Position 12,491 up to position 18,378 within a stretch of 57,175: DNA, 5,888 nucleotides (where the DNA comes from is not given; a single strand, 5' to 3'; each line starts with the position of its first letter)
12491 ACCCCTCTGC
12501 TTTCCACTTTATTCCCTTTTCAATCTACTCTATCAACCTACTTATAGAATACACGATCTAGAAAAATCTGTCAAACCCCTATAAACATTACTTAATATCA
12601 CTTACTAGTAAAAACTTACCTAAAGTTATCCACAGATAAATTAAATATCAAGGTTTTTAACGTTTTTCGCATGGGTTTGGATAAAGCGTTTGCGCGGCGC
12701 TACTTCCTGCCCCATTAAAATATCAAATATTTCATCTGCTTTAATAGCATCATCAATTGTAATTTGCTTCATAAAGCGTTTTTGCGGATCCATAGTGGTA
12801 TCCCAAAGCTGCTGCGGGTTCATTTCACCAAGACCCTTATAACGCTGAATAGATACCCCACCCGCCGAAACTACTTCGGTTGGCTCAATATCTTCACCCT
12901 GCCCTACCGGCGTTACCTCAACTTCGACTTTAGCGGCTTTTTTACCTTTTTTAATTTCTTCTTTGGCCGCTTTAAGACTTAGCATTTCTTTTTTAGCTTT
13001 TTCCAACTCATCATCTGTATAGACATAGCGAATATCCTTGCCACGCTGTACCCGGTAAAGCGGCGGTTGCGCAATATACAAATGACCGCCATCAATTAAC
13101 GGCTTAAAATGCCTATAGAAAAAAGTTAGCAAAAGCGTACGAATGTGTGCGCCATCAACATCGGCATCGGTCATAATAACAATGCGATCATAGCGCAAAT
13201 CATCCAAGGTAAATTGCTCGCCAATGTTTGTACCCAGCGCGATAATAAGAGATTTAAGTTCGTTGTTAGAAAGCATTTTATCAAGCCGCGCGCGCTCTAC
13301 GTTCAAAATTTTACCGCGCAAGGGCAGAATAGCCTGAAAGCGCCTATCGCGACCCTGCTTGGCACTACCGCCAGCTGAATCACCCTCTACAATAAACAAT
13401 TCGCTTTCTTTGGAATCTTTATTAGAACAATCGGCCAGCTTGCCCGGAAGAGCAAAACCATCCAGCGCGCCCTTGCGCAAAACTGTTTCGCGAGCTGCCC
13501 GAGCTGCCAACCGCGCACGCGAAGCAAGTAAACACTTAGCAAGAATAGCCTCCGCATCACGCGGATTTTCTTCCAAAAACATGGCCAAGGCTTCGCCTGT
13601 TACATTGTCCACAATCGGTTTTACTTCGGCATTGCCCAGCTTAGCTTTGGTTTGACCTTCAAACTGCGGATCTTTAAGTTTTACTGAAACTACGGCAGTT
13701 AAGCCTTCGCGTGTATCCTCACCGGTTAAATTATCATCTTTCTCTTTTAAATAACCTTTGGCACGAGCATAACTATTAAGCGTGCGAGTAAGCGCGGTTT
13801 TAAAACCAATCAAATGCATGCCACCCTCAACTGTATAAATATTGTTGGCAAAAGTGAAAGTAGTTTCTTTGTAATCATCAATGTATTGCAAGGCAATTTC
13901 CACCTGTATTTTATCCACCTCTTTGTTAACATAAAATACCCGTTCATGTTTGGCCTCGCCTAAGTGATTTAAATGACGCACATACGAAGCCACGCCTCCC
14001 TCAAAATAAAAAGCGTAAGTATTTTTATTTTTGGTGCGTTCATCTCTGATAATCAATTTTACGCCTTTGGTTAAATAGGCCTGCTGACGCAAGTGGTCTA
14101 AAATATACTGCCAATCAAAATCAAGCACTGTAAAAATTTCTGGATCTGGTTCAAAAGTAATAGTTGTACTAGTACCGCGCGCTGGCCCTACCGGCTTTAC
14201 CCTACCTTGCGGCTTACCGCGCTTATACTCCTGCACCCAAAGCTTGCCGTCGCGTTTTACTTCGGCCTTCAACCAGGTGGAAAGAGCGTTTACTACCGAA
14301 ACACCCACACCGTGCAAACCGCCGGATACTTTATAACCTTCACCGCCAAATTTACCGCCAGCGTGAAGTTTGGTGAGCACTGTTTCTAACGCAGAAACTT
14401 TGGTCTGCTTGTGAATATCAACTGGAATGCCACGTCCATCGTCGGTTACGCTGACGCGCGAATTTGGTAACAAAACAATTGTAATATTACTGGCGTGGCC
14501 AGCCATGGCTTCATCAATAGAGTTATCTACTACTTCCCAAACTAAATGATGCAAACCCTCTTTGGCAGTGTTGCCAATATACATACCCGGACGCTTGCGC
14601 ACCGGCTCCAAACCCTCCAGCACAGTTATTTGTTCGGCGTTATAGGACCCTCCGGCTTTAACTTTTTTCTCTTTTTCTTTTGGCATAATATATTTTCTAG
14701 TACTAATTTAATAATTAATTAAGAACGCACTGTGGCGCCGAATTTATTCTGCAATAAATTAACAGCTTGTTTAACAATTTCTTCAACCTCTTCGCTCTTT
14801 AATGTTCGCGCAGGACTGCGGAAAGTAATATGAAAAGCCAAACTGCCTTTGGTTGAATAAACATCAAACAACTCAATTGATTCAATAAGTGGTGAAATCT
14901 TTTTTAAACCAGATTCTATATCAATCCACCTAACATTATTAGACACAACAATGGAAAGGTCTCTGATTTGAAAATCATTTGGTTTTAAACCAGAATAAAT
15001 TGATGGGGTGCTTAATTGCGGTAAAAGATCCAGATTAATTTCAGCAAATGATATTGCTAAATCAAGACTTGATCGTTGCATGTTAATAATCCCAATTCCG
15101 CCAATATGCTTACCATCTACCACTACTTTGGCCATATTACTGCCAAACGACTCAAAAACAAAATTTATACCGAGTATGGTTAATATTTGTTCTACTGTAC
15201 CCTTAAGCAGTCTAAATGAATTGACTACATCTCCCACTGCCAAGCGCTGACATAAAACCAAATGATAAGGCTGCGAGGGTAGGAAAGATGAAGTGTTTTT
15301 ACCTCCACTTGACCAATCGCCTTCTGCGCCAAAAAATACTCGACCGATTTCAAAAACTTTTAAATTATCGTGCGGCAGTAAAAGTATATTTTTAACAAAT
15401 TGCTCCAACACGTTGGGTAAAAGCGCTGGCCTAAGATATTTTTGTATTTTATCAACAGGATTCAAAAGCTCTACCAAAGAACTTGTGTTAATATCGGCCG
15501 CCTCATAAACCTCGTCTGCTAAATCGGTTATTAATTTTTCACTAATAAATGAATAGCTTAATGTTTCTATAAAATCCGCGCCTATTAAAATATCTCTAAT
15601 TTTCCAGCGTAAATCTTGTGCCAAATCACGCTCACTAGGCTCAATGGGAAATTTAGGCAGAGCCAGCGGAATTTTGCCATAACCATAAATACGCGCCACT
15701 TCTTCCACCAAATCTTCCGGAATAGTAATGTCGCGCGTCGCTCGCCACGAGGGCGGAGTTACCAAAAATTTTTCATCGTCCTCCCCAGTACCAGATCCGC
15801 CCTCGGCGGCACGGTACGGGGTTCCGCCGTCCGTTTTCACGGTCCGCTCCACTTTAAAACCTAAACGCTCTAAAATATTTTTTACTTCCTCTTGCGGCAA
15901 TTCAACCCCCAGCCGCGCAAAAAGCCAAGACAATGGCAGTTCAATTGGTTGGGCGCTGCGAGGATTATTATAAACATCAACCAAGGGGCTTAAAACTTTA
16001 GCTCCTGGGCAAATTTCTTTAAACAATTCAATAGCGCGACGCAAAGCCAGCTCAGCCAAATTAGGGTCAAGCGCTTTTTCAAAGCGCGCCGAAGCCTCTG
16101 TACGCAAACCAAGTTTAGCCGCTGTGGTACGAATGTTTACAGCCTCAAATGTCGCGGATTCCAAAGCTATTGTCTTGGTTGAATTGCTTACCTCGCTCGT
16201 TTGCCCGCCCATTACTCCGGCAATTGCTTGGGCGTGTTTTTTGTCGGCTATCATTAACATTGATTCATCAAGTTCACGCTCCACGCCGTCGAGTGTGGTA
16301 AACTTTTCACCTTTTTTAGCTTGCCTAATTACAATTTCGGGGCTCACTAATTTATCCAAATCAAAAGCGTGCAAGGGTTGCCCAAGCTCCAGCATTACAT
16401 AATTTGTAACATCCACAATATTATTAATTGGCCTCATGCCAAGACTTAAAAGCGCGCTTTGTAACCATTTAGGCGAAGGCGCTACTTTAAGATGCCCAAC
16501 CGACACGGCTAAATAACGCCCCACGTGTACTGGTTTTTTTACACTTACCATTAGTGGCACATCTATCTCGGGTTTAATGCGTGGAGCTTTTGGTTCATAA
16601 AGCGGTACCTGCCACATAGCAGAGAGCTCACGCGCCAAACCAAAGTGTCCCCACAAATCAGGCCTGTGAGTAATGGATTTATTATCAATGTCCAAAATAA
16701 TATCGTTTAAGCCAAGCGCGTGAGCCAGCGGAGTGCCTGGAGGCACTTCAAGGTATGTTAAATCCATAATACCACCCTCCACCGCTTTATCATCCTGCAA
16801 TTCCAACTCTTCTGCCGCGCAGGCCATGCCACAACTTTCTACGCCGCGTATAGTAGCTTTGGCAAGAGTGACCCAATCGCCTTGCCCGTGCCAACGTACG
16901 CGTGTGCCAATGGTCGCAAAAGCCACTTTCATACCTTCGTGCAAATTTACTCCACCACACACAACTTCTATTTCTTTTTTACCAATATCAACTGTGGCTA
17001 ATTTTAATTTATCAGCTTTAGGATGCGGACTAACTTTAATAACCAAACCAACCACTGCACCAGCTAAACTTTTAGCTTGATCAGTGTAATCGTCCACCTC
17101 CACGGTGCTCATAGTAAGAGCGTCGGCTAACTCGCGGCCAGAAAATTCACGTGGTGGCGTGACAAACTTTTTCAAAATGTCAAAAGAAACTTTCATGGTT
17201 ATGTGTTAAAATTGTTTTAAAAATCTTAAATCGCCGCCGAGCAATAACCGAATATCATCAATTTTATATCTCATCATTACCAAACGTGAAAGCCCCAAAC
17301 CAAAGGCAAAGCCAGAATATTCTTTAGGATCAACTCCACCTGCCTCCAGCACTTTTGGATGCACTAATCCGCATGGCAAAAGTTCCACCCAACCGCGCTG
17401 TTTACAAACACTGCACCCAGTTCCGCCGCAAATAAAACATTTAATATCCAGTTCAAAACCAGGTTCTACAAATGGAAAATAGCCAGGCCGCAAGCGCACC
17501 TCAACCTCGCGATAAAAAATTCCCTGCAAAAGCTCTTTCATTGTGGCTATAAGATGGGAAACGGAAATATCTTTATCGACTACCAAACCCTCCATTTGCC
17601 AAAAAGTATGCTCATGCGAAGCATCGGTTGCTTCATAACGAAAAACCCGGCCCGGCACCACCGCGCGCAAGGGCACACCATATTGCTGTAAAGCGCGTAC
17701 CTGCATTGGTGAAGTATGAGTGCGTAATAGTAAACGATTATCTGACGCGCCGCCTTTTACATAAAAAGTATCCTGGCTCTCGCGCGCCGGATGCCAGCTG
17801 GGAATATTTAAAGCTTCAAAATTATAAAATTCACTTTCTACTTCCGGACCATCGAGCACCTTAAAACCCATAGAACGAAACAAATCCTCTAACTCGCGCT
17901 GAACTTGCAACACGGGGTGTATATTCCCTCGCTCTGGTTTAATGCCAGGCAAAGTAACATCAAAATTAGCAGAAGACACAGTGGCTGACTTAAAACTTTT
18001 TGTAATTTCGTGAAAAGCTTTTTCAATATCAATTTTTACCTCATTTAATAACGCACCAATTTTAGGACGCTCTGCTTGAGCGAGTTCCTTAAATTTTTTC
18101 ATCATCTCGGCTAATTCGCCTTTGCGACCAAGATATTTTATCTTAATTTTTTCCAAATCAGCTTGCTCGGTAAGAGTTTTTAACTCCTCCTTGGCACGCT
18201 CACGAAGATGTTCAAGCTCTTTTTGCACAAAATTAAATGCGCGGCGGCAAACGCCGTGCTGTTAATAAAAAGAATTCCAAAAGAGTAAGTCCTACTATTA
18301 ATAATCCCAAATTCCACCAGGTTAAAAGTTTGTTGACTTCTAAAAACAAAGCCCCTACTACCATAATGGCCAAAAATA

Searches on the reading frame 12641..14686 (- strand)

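Call 6: search_protein_families(library=pfam, proteins=[window:12641-14686:-], max_evalue=0.01)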
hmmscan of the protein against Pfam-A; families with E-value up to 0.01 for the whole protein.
window:12641-14686:- (681 aa): 5 families
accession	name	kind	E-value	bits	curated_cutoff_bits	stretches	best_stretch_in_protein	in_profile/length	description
PF00204.31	DNA_gyraseB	-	7.6e-58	195.3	27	1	231-400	1-172/173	DNA gyrase B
PF00986.26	DNA_gyraseB_C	-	4.1e-30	104.2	29.8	1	610-670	3-63/63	DNA gyrase B subunit, carboxyl terminus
PF01751.28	Toprim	-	2.8e-18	66.3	23.1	1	429-540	1-95/96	Toprim domain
PF02518.31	HATPase_c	-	8.5e-16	58.8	26.4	1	43-179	4-108/111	Histidine kinase-, DNA gyrase B-, and HSP90-like ATPase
PF13589.12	HATPase_c_3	-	0.00086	19.8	25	1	48-114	6-74/137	Histidine kinase-, DNA gyrase B-, and HSP90-like ATPase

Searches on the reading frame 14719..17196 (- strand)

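Call 66: search_protein_families(library=pfam, proteins=[window:14719-17196:-], max_evalue=0.00001)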
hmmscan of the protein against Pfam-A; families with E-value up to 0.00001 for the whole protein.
window:14719-17196:- (825 aa): 5 families
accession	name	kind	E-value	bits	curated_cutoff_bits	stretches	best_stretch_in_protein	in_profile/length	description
PF03483.22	B3_4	-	4.9e-67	225.3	29.3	1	227-396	4-173/174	B3/4 domain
PF17759.6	tRNA_synthFbeta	-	1.5e-24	87.1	22.4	1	509-707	1-196/214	Phenylalanyl tRNA synthetase beta chain CLM domain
PF03484.21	B5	-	2.3e-19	69.8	28.6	1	418-506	1-67/67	tRNA synthetase B5 domain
PF03147.19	FDX-ACB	-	7.3e-18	65.2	31.1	1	745-824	8-94/94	Ferredoxin-fold anticodon binding domain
PF01588.26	tRNA_bind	-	6.9e-15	55.4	27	1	48-137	2-83/96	Putative tRNA binding domain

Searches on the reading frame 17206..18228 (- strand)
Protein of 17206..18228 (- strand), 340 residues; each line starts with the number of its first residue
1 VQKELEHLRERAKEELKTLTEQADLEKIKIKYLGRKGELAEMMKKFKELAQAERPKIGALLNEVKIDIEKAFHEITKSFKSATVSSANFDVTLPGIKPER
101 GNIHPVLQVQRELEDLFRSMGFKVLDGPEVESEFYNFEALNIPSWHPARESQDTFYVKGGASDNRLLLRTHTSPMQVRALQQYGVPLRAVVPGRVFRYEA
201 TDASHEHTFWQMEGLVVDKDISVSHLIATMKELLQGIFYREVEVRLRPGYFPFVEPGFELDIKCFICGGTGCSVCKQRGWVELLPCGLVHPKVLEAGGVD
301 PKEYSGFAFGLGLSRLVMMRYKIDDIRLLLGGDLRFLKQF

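Call 66: search_protein_families(library=pfam, proteins=[window:17206-18228:-], max_evalue=0.00001)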
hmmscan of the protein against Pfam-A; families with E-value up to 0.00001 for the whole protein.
window:17206-18228:- (340 aa): 2 families
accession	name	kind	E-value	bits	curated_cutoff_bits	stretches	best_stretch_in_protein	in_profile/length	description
PF01409.25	tRNA-synt_2d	-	1.7e-94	316.4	19.8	1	89-340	2-246/246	tRNA synthetases class II core domain (F)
PF02912.23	Phe_tRNA-synt_N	-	7.1e-18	64.8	22.3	1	22-82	3-63/69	Aminoacyl tRNA synthetase class II, N-terminal domain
